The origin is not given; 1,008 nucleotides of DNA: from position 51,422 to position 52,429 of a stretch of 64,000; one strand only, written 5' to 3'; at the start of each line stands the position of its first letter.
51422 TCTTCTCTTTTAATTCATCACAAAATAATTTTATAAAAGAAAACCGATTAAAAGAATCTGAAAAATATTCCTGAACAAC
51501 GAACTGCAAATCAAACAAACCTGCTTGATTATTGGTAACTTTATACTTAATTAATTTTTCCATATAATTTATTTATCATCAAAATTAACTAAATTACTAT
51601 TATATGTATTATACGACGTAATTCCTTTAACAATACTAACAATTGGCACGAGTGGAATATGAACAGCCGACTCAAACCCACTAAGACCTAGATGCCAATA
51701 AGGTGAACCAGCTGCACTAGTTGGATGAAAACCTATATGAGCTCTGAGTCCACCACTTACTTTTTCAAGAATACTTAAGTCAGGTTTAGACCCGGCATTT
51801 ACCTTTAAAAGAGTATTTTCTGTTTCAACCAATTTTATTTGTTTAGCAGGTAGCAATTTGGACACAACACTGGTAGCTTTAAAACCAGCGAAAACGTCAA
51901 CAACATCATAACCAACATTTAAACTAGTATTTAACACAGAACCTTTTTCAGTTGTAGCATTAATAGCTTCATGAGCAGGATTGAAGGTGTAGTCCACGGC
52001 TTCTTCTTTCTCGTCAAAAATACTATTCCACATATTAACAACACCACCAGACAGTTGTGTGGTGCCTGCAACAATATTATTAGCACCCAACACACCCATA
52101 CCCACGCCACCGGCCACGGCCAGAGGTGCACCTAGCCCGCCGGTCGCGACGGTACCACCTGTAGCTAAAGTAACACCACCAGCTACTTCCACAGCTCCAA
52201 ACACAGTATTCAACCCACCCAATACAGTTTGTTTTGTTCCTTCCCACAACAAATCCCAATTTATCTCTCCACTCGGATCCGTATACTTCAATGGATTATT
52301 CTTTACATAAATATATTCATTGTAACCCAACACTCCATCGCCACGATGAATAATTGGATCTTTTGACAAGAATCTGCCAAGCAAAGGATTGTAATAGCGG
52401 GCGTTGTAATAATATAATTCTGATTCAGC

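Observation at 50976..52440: RHS C-terminal domain carries a long glycine-zipper segment, suggesting a membrane-depolarising toxin; cognate immunity candidate lacks TM helices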

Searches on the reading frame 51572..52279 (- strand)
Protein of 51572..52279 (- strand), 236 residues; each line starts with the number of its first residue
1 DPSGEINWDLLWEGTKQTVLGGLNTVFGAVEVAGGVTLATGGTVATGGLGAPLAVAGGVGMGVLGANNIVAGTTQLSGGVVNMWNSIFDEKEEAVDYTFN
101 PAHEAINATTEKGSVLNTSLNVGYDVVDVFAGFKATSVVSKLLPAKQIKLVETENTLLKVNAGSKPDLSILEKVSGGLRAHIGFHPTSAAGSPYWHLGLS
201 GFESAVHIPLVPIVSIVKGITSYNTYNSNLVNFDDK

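Call 4: search_protein_families(library=pfam, proteins=[window:51572-52279:-], max_evalue=1)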
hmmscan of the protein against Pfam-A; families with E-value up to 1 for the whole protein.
seq(236 aa): 2 families
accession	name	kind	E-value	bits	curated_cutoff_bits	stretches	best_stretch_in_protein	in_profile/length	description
PF23022.3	6TM_1st_PGAP2IP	-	0.037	14.6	27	1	193-229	18-54/156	PGAP2IP, first transmembrane domain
PF05331.17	DUF742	-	0.14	12.4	27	1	147-180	81-113/114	Protein of unknown function (DUF742)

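Call 5: search_protein_families(library=ncbifam, proteins=[window:51572-52279:-], max_evalue=1)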
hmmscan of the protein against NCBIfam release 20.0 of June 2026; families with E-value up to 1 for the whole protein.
seq(236 aa): 0 families

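Call 7: find_homologous_proteins(query=window:51572-52279:-, max_evalue=0.001)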
Query seq(236 aa) (236 aa): 2 proteins with E <= 0.001 among 1514 candidates.
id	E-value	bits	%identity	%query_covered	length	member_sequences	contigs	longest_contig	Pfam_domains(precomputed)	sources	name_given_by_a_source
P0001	4.1e-67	244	53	97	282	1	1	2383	-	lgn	-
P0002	6.2e-51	191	100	39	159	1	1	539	-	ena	-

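Call 9: find_encoding_contigs(protein=P0001, flank=5000)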
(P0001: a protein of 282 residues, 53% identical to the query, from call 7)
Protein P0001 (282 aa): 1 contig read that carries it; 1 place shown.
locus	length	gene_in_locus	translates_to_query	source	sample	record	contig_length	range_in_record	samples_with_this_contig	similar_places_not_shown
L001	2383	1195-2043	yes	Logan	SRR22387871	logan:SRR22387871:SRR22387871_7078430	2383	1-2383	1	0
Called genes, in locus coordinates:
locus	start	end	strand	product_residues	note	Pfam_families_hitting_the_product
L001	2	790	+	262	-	?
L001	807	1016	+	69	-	-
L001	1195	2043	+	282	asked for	-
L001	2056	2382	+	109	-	?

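Call 10: find_encoding_contigs(protein=P0002, flank=5000)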
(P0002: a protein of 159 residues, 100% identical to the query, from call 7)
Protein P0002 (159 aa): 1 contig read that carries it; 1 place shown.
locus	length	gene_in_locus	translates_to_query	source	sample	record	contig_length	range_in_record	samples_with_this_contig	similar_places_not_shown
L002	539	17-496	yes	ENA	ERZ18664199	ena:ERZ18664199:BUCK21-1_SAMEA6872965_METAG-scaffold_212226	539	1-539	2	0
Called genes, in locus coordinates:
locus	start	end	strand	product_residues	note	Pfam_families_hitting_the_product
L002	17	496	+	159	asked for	-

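Call 24: predict_structure(alignment_id=A1)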
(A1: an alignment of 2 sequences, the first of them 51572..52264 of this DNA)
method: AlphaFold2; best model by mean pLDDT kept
length: 231 residues; sequences in the alignment: 2
mean_pLDDT: 29.8   pTM: 0.28
mean pLDDT of the five models: 29.8, 28.0, 27.2, 26.9, 24.4
residues with pLDDT >= 90: 0; 70-90: 0; 50-70: 21; < 50: 210
segments of 3 or more residues with pLDDT < 50: 1-162, 181-189, 196-231
pLDDT, mean of each block of 10 residues (from residue 1): 28 26 23 22 23 23 22 24 22 20 21 20 23 24 32 44 50 55 44 48 38 25 29 23
secondary structure, 60 per line:
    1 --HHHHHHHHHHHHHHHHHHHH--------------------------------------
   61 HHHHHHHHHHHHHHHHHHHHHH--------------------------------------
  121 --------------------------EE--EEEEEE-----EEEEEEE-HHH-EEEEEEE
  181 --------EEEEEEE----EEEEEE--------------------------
elements in order: H3-22 H61-82 E151-156 E162-168 E174-180 E189-195 E200-205

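Call 25: search_protein_representatives(alignment_id=A1)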
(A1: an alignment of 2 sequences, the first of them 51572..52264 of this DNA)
Query: 2 sequences, 253 profile positions. Proteins with E-value up to 0.001 (for the whole library): 19; up to 1e-10: 12; up to 1e-30: 5. The best 19 are listed.
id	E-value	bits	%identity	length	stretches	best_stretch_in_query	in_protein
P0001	1.2e-148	509.7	-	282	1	1-253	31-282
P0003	2.4e-125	433.4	-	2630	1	1-253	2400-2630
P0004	9.6e-71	254.5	-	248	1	1-247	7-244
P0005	8.3e-54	199.0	-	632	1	1-149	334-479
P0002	6.7e-39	150.2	-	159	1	143-253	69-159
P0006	3.9e-30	121.4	-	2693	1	1-140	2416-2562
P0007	5.4e-29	117.7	-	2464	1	1-201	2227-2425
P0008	5.0e-27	111.3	-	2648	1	1-153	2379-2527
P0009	4.7e-18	81.9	-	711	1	7-154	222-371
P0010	7.6e-15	71.4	-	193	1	57-253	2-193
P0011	1.4e-14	70.5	-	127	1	114-247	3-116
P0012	1.1e-13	67.6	-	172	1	12-135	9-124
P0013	5.1e-09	52.3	-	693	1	4-70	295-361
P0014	1.3e-06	44.4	-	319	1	28-133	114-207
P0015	1.9e-06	43.8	-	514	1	15-158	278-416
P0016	2.5e-06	43.5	-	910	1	16-136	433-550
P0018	4.1e-05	39.5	-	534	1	2-107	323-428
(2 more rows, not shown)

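Call 30: search_protein_families(library=pfam, proteins=[P0009, P0012, P0013, P0014, P0015, P0016, P0018], max_evalue=0.01)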
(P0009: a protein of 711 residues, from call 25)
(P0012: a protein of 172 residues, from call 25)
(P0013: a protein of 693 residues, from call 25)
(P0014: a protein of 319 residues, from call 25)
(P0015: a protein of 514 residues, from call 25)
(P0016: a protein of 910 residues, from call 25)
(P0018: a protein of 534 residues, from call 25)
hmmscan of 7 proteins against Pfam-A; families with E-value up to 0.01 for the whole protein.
P0009 (711 aa): 1 family
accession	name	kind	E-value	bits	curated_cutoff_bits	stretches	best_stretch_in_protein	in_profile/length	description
PF03448.22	MgtE_N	-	0.0098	16.8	25.9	0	407-489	3-81/102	MgtE intracellular N domain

P0012 (172 aa): 0 families

P0013 (693 aa): 2 families
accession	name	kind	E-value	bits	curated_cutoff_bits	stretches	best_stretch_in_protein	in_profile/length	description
PF15640.11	Tox-MPTase4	-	2.8e-13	50.4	25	1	513-644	9-128/132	Metallopeptidase toxin 4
PF13988.11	DUF4225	-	0.0011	18.9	25.9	1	303-413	39-140/165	Protein of unknown function (DUF4225)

P0014 (319 aa): 0 families

P0015 (514 aa): 0 families

P0016 (910 aa): 2 families
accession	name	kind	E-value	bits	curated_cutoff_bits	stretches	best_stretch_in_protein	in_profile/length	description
PF04607.23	RelA_SpoT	-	5.3e-06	27.1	27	1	730-794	30-97/113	Region found in RelA / SpoT proteins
PF00395.25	SLH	-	0.00012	22.4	20.8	1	41-77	9-41/44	S-layer homology domain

P0018 (534 aa): 1 family
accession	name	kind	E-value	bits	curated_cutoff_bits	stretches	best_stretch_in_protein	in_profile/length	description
PF05593.20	RHS_repeat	-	1.8e-19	70.1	22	2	26-62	1-37/38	RHS Repeat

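Call 31: find_encoding_contigs(protein=P0004, flank=4000, max_places=3)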
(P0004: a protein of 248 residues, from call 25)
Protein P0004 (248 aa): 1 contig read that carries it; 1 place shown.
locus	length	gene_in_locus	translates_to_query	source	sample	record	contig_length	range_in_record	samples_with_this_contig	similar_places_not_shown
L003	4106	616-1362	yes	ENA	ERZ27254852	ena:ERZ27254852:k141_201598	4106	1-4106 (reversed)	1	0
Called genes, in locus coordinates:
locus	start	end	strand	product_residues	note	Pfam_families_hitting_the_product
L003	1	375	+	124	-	?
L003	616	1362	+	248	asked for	-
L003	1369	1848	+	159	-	-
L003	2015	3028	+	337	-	-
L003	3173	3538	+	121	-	-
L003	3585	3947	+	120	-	-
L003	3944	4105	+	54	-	?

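Call 32: find_encoding_contigs(protein=P0007, flank=4000, max_places=3)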
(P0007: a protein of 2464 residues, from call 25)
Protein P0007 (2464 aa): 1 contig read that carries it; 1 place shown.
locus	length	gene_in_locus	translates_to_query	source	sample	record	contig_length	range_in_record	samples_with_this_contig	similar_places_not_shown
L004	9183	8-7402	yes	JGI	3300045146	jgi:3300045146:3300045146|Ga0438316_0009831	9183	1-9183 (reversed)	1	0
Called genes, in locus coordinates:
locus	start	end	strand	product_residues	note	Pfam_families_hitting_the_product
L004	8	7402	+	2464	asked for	PF07705:CARDB, PF20148:DUF6531, PF25023:TEN_YD-shell (weak), PF05593:RHS_repeat (weak), PF25023:TEN_YD-shell, PF05593:RHS_repeat, PF25023:TEN_YD-shell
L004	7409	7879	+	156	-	-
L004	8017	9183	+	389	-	?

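Call 33: find_encoding_contigs(protein=P0010, flank=4000, max_places=3)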
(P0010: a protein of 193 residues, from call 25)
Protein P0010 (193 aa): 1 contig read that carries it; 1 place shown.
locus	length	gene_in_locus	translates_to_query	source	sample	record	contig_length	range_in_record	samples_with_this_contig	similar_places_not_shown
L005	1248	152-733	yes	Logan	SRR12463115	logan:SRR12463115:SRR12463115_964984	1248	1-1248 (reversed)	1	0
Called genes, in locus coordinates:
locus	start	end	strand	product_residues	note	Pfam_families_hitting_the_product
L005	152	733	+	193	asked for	-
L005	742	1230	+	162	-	-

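Call 34: find_encoding_contigs(protein=P0011, flank=4000, max_places=3)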
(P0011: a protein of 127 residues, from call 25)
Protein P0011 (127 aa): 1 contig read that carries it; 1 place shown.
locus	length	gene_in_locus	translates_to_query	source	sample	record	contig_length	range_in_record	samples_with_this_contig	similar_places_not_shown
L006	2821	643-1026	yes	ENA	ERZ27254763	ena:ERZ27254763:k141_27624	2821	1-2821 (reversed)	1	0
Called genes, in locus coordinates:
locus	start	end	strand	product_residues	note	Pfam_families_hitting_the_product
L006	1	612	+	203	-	?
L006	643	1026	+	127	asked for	-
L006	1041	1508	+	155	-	-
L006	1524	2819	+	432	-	?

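Call 52: find_encoding_contigs(protein=P0005, flank=3000, max_places=2)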
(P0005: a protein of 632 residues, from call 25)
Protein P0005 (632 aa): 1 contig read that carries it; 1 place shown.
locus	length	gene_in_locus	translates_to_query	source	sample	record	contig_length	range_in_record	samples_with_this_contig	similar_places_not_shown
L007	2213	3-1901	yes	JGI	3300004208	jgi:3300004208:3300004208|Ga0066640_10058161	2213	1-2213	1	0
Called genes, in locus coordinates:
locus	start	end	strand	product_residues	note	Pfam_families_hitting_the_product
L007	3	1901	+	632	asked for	PF05593:RHS_repeat (faint), PF25023:TEN_YD-shell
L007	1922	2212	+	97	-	?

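Call 53: find_encoding_contigs(protein=P0006, flank=3000, max_places=2)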
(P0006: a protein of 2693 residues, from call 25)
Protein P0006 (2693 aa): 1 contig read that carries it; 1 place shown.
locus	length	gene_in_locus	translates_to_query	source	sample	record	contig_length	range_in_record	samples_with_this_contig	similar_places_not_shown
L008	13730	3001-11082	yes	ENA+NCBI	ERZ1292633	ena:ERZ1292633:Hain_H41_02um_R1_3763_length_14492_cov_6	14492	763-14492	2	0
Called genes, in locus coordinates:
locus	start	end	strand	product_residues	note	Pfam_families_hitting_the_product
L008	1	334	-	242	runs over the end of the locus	PF00376:MerR, PF12728:HTH_17, PF13411:MerR_1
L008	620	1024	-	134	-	-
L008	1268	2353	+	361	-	PF01926:MMR_HSR1, PF02421:FeoB_N, PF06071:YchF-GTPase_C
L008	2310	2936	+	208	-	PF01923:Cob_adeno_trans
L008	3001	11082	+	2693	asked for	PF24517:CBM96 (weak), PF07705:CARDB, PF20148:DUF6531, PF05593:RHS_repeat (weak), PF25023:TEN_YD-shell (weak), PF05593:RHS_repeat, PF25023:TEN_YD-shell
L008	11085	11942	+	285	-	PF25019:LRR_R13L1-DRL21 (faint), PF12799:LRR_4 (faint), PF23598:LRR_14 (faint)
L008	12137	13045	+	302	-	PF13646:HEAT_2 (faint), PF24719:Imm33-like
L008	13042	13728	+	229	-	?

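Call 54: find_encoding_contigs(protein=P0008, flank=3000, max_places=2)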
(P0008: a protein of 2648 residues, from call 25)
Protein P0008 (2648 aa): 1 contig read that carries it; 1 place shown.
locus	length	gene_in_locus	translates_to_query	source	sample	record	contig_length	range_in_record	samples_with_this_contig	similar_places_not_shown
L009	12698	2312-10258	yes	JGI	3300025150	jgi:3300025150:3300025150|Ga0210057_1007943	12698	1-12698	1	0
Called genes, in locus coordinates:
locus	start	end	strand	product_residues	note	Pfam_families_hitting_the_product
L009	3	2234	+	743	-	?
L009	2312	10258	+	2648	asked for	PF07705:CARDB, PF20148:DUF6531, PF05593:RHS_repeat, PF25023:TEN_YD-shell (weak), PF05593:RHS_repeat, PF25023:TEN_YD-shell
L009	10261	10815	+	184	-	-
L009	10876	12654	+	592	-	-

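Call 65: predict_structure(alignment_id=A6)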
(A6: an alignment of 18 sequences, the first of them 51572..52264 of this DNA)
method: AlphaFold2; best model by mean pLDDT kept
length: 231 residues; sequences in the alignment: 18
mean_pLDDT: 71.7   pTM: 0.55
mean pLDDT of the five models: 71.7, 71.3, 69.2, 62.1, 61.9
residues with pLDDT >= 90: 1; 70-90: 134; 50-70: 88; < 50: 8
segments of 3 or more residues with pLDDT < 50: 224-231
pLDDT, mean of each block of 10 residues (from residue 1): 82 75 70 64 66 71 78 82 79 81 85 78 69 64 74 67 71 74 65 78 74 64 45 32
secondary structure, 60 per line:
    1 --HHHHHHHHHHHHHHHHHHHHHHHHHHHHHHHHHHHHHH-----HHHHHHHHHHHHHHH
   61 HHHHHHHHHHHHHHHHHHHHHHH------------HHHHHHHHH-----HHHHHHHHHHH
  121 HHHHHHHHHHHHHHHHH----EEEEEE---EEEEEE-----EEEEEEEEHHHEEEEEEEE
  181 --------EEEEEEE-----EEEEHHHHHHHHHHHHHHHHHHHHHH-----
elements in order: H3-40 H46-83 H96-104 H110-137 E142-147 E151-156 E162-169 E173-180 E189-195 E201-204 H205-226

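Call 68: fold_search(model_id=the predicted structure, library=pdb)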
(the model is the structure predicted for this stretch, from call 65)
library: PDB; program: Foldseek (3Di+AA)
matches with E <= 10: 152; with E <= 0.001: 0
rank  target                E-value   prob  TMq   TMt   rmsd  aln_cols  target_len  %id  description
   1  1jch_A                1.7e-01  0.11  0.16  0.10  38.0       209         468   11  Crystal Structure of Colicin E3 in Complex with its Immunity Protein (released 2001-11-30)
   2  9j3d_A                2.1e-01  0.21  0.27  0.16  35.4       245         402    8  Cryo-EM structure of TMexCD1-TOprJ1 (released 2025-08-13)
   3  7a0g_HHH              4.3e-01  0.20  0.21  0.16  26.8       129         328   16  Structure of the SmhB pore of the tripartite alpha-pore forming toxin, Smh, from Serratia marcescens. (released 2021-03-31)
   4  6grj_E                4.3e-01  0.18  0.21  0.15  26.7       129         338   22  Structure of the AhlB pore of the tripartite alpha-pore forming toxin, AHL, from Aeromonas hydrophila. (released 2019-07-03)
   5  7a0g_FFF              5.2e-01  0.20  0.21  0.16  30.1       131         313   18  Structure of the SmhB pore of the tripartite alpha-pore forming toxin, Smh, from Serratia marcescens. (released 2021-03-31)
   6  7p3r_B                5.8e-01  0.57  0.29  0.20  31.4       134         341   20  Helical structure of the toxin MakA from Vibrio cholera (released 2022-02-23)
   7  9o94_B                5.8e-01  0.13  0.20  0.11  16.1       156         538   15  Transporter associated with antigen processing (TAP) EQ mutant bound to the viral protein bUL49.5 in the outward-facin (released 2025-09-10)
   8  6h2f_E                7.0e-01  0.23  0.21  0.16  26.1       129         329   21  Structure of the pre-pore AhlB of the tripartite alpha-pore forming toxin, AHL, from Aeromonas hydrophila. (released 2019-07-10)
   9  7a0g_EEE              7.4e-01  0.13  0.18  0.14  26.7       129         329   18  Structure of the SmhB pore of the tripartite alpha-pore forming toxin, Smh, from Serratia marcescens. (released 2021-03-31)
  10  2r55_A                7.4e-01  0.11  0.15  0.16  15.0       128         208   10  Human StAR-related lipid transfer protein 5 (released 2007-09-18)
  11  2x5h_C                7.9e-01  0.23  0.14  0.29  11.2        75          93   16  Crystal structure of the ORF131 L26M L51M double mutant from Sulfolobus islandicus rudivirus 1 (released 2010-07-21)
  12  9rmm_C                7.9e-01  0.14  0.29  0.16  35.6       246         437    8  Crystal structure of outer membrane SilC (released 2025-07-23)
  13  6grj_H                8.3e-01  0.13  0.20  0.15  26.5       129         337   21  Structure of the AhlB pore of the tripartite alpha-pore forming toxin, AHL, from Aeromonas hydrophila. (released 2019-07-03)
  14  7a0g_AAA              9.4e-01  0.12  0.20  0.15  26.6       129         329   18  Structure of the SmhB pore of the tripartite alpha-pore forming toxin, Smh, from Serratia marcescens. (released 2021-03-31)
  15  9rmm_D                9.4e-01  0.12  0.28  0.16  36.1       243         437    7  Crystal structure of outer membrane SilC (released 2025-07-23)
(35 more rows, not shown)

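Call 85: search_protein_families(library=pfam, proteins=[L001:2-790:+], max_evalue=0.1)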
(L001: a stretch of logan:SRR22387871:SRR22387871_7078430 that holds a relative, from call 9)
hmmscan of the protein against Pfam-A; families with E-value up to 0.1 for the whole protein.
L001:2-790:+ (262 aa): 0 families

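Call 92: find_encoding_contigs(protein=P0013, flank=4000, max_places=2)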
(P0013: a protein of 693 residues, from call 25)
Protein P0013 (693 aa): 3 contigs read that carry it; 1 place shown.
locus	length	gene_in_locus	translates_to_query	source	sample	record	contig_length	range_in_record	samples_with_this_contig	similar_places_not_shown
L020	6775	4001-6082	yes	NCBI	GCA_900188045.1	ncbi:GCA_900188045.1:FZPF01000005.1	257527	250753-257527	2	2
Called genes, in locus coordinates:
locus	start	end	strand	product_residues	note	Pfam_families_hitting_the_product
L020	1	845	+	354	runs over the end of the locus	PF05137:PilN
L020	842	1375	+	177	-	PF10741:T2SSM_b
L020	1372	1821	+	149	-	-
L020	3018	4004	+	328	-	PF13503:DUF4123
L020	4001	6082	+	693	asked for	PF15640:Tox-MPTase4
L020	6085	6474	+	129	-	-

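Call 93: find_encoding_contigs(protein=P0016, flank=4000, max_places=2)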
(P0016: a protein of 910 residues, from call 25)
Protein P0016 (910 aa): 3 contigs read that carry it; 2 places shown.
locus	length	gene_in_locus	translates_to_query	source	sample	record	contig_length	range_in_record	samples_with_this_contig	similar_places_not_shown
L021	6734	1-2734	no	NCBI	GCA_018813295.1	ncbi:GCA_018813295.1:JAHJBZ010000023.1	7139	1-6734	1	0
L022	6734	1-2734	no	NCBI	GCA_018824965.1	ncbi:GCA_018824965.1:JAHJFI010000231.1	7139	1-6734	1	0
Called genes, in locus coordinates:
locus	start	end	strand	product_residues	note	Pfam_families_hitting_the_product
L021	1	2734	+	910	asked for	PF04607:RelA_SpoT (weak)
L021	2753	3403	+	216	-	-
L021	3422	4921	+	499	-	PF21033:RMD1-3 (faint), PF04893:Yip1 (weak), PF13174:TPR_6 (faint), PF13431:TPR_17 (faint), PF13424:TPR_12 (weak), PF13428:TPR_14 (faint), PF23914:TPR_CcmH_CycH (weak), PF13181:TPR_8 (weak), +6 more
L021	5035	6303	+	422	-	-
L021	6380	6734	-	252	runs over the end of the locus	PF00689:Cation_ATPase_C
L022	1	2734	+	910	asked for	PF04607:RelA_SpoT (weak)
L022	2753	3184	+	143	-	-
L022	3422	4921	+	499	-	PF21033:RMD1-3 (faint), PF04893:Yip1 (weak), PF13174:TPR_6 (faint), PF13431:TPR_17 (faint), PF13424:TPR_12 (weak), PF13428:TPR_14 (faint), PF23914:TPR_CcmH_CycH (weak), PF13181:TPR_8 (weak), +6 more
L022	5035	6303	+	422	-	-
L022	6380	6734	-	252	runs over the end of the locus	PF00689:Cation_ATPase_C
